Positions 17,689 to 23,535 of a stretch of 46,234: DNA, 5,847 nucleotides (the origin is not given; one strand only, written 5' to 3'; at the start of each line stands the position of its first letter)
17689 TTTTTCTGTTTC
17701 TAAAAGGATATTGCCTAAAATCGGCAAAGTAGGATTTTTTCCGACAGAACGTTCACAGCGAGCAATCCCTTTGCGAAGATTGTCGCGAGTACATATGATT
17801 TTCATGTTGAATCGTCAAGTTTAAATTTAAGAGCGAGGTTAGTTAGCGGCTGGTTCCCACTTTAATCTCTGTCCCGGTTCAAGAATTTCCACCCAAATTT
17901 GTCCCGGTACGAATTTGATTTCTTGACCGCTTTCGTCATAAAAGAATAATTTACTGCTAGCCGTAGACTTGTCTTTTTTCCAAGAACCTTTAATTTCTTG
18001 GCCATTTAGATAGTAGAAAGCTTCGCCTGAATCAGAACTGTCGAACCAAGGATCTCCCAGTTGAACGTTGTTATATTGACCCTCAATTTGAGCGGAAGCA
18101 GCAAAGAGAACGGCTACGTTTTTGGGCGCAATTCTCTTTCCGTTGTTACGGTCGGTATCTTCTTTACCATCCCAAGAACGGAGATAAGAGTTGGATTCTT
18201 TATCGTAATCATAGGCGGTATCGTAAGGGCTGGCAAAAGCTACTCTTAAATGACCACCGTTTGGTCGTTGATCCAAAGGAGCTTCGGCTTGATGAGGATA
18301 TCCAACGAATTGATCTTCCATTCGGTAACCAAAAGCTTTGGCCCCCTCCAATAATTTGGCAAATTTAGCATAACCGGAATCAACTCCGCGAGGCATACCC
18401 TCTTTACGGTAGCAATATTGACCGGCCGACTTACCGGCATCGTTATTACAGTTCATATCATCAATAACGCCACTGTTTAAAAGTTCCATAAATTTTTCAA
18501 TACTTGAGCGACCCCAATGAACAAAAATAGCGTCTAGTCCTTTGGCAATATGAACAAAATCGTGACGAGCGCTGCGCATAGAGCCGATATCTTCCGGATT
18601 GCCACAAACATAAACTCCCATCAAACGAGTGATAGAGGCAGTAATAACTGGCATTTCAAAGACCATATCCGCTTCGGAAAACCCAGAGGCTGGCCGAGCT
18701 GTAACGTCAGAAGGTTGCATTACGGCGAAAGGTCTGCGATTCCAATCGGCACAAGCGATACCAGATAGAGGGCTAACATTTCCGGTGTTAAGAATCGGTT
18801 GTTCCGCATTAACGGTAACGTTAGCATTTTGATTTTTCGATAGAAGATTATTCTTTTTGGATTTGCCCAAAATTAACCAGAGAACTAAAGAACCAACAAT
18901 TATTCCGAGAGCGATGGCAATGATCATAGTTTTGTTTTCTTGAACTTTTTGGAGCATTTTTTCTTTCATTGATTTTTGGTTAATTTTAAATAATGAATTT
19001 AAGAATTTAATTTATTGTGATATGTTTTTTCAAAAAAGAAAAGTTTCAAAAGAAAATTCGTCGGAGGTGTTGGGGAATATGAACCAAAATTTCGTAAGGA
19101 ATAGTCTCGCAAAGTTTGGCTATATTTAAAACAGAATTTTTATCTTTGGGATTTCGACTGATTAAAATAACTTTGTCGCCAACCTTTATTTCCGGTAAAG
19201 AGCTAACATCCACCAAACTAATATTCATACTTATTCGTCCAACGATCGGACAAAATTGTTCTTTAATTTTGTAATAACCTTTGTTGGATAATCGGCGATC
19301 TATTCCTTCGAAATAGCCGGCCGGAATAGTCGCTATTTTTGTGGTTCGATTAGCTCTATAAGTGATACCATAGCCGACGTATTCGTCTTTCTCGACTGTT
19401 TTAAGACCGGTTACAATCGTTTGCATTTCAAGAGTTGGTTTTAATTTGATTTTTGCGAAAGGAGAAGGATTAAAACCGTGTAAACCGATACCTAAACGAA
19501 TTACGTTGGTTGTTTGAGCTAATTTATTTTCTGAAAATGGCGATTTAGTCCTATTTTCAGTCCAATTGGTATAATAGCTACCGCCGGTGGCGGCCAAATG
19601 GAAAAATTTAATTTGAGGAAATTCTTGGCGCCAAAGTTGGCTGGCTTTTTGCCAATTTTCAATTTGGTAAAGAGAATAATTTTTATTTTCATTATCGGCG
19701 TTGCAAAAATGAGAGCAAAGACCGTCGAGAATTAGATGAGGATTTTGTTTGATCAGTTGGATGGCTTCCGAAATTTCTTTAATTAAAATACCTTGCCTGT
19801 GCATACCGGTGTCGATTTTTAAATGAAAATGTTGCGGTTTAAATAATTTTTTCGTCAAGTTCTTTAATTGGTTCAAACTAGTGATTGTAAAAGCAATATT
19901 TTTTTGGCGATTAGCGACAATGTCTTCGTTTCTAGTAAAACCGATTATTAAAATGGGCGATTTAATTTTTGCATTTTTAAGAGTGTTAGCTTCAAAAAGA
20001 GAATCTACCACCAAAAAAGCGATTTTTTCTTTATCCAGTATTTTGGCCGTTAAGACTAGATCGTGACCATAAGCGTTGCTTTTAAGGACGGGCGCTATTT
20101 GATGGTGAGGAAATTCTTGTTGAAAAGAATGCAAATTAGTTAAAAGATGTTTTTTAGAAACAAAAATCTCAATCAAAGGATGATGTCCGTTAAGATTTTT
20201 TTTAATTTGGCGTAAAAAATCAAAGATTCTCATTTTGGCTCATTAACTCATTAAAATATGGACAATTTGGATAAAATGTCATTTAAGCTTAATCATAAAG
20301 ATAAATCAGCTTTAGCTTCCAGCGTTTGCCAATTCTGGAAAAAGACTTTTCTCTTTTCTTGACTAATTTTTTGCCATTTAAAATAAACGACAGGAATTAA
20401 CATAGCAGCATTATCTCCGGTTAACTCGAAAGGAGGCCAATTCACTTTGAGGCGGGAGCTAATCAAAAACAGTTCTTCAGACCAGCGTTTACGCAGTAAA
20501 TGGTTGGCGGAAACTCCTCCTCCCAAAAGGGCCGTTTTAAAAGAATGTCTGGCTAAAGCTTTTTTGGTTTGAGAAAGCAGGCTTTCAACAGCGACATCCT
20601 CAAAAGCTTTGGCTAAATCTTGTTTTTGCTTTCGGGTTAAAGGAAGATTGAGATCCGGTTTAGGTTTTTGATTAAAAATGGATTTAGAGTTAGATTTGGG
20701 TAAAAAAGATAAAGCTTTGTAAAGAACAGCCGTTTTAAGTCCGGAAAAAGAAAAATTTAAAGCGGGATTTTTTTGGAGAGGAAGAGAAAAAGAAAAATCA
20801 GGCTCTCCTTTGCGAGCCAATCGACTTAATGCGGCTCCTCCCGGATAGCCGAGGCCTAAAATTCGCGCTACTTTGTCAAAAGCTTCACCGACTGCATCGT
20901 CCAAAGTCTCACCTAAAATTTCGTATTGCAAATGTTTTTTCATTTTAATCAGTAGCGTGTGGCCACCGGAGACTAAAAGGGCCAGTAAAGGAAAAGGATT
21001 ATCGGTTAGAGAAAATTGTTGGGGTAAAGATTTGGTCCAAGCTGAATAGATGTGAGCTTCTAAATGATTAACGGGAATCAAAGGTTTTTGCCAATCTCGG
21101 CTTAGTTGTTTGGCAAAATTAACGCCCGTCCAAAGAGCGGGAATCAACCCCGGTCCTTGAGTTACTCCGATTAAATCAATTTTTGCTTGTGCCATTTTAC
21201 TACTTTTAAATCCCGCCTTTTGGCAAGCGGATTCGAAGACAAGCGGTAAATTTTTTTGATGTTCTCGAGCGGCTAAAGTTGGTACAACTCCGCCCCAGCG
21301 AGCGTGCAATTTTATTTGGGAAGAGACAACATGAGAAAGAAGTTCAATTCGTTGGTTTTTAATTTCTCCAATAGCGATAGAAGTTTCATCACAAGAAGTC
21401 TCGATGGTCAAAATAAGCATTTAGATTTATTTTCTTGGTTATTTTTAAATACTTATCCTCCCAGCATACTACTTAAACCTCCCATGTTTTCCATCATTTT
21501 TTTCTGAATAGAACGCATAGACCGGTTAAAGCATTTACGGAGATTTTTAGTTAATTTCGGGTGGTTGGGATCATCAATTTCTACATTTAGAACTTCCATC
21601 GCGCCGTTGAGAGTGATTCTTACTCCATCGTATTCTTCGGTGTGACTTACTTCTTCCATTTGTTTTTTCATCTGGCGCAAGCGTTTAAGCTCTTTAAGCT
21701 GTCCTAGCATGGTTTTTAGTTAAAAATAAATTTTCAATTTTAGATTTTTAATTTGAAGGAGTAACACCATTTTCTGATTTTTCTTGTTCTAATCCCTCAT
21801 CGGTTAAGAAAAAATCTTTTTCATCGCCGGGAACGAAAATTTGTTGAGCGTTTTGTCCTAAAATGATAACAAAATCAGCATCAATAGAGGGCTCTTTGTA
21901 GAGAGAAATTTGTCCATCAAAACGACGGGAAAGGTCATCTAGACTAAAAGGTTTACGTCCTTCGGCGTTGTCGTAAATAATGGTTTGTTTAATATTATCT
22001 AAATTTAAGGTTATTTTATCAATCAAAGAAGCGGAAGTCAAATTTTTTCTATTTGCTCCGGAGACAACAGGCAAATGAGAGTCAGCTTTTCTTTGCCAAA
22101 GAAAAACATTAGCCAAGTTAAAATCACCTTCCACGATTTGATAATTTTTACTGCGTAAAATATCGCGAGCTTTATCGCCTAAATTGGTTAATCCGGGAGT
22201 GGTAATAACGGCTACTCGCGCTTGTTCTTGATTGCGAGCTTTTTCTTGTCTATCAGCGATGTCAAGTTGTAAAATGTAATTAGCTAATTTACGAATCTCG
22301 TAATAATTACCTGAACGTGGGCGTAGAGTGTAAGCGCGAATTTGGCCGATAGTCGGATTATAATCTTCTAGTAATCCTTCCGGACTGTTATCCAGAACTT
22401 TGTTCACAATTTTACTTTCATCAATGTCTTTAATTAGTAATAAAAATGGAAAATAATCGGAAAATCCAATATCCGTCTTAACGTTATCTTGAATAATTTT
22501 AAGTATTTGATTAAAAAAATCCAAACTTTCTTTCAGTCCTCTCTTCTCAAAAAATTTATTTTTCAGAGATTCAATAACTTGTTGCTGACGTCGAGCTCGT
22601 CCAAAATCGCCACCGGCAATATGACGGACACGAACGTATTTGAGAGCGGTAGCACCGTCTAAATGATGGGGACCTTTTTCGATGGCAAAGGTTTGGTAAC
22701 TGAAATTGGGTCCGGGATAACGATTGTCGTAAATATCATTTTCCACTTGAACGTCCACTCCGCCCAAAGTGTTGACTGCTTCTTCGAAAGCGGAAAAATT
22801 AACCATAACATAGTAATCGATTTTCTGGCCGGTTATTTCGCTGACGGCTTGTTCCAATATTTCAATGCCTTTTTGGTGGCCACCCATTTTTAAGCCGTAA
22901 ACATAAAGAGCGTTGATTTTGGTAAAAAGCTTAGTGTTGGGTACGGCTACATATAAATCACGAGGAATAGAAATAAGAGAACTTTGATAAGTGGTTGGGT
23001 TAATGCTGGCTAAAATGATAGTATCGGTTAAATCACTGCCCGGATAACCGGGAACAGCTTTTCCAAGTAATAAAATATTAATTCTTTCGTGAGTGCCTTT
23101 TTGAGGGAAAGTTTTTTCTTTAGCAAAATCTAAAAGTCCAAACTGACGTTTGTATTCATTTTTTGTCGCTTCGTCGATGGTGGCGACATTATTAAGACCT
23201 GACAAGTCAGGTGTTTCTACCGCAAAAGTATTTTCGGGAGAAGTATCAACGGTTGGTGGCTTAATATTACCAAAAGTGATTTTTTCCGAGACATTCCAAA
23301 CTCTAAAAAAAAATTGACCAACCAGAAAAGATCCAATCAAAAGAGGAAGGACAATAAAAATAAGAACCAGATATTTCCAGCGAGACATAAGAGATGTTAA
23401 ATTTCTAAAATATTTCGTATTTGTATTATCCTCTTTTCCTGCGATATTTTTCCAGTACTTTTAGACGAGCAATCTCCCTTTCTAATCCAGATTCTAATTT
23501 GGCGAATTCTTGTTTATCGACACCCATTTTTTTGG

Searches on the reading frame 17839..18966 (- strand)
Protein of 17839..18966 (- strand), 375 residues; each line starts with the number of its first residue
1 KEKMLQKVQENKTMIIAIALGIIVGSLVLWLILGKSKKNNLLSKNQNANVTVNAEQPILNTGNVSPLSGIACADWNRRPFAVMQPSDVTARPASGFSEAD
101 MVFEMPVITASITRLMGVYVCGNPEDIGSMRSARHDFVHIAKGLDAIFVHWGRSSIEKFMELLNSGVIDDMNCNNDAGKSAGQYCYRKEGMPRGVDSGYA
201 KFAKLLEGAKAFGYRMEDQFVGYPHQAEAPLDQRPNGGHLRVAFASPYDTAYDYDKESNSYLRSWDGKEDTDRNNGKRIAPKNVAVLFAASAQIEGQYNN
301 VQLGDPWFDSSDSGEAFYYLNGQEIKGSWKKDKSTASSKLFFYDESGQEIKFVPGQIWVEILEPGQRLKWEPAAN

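Call 68: search_protein_families(library=pfam, proteins=[window:17839-18966:-], max_evalue=0.0001)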
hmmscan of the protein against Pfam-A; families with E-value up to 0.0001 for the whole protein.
window:17839-18966:- (375 aa): 2 families
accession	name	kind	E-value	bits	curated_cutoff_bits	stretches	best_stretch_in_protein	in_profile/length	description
PF11258.13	DUF3048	-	2.8e-28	99.3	25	1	76-215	13-148/148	Protein of unknown function (DUF3048) N-terminal domain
PF17479.7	DUF3048_C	-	9.3e-22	78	25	1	242-359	3-114/114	Protein of unknown function (DUF3048) C-terminal domain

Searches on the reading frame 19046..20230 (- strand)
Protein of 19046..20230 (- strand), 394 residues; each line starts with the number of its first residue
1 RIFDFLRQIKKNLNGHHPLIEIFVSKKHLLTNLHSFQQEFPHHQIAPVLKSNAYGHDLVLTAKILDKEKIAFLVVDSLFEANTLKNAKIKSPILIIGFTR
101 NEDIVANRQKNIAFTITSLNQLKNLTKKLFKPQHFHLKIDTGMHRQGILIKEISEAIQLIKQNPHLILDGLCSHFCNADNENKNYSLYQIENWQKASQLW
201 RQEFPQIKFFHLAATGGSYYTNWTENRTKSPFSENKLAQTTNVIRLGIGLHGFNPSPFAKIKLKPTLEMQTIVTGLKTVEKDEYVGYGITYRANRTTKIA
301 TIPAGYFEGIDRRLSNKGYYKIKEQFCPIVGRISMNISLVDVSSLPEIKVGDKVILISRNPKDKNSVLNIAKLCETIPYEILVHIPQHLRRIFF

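Call 75: search_protein_families(library=pfam, proteins=[window:19046-20230:-], max_evalue=0.01)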
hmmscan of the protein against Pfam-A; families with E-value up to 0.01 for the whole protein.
window:19046-20230:- (394 aa): 2 families
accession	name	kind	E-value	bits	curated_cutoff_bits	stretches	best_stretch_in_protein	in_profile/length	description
PF01168.26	Ala_racemase_N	-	6.9e-43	147.3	24.1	1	25-254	2-219/220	Alanine racemase, N-terminal domain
PF00842.27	Ala_racemase_C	-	3.4e-35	120.9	25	1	267-392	2-126/127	Alanine racemase, C-terminal domain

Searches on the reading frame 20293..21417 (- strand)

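Call 75: search_protein_families(library=pfam, proteins=[window:20293-21417:-], max_evalue=0.01)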
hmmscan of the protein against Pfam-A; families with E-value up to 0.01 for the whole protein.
window:20293-21417:- (374 aa): 2 families
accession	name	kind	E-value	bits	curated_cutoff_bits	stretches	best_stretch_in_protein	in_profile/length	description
PF00814.31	TsaD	-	7.5e-78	262.3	24.8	1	25-340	1-262/264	tRNA N6-adenosine threonylcarbamoyltransferase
PF22521.2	HypF_C_2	-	0.0013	19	27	1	262-316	163-217/241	Carbamoyltransferase, Kae1-like Domain, second subdomain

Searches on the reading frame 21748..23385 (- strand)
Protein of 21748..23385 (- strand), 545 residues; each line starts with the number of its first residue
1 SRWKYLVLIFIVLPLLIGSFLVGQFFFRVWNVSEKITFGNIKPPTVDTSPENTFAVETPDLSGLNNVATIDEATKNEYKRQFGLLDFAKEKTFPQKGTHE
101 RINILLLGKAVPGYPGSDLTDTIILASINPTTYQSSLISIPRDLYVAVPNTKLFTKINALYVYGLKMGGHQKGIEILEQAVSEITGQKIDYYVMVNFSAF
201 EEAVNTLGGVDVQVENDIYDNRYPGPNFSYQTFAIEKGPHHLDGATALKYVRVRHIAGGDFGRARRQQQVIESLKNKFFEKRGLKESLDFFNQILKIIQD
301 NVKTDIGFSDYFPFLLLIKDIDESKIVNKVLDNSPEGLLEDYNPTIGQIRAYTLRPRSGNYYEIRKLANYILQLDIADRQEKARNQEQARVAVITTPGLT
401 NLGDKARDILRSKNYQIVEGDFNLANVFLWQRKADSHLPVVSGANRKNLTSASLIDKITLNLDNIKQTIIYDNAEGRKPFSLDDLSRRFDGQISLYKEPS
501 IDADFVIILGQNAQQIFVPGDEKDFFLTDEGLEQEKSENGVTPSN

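Call 23: search_protein_families(library=pfam, proteins=[window:21748-23385:-], max_evalue=0.00001)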
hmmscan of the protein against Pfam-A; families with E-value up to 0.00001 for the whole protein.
window:21748-23385:- (545 aa): 1 family
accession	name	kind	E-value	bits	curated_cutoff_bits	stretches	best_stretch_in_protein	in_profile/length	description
PF03816.19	LytR_cpsA_psr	-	1.2e-40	139.6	24.6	1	120-277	2-147/150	LytR_cpsA_psr family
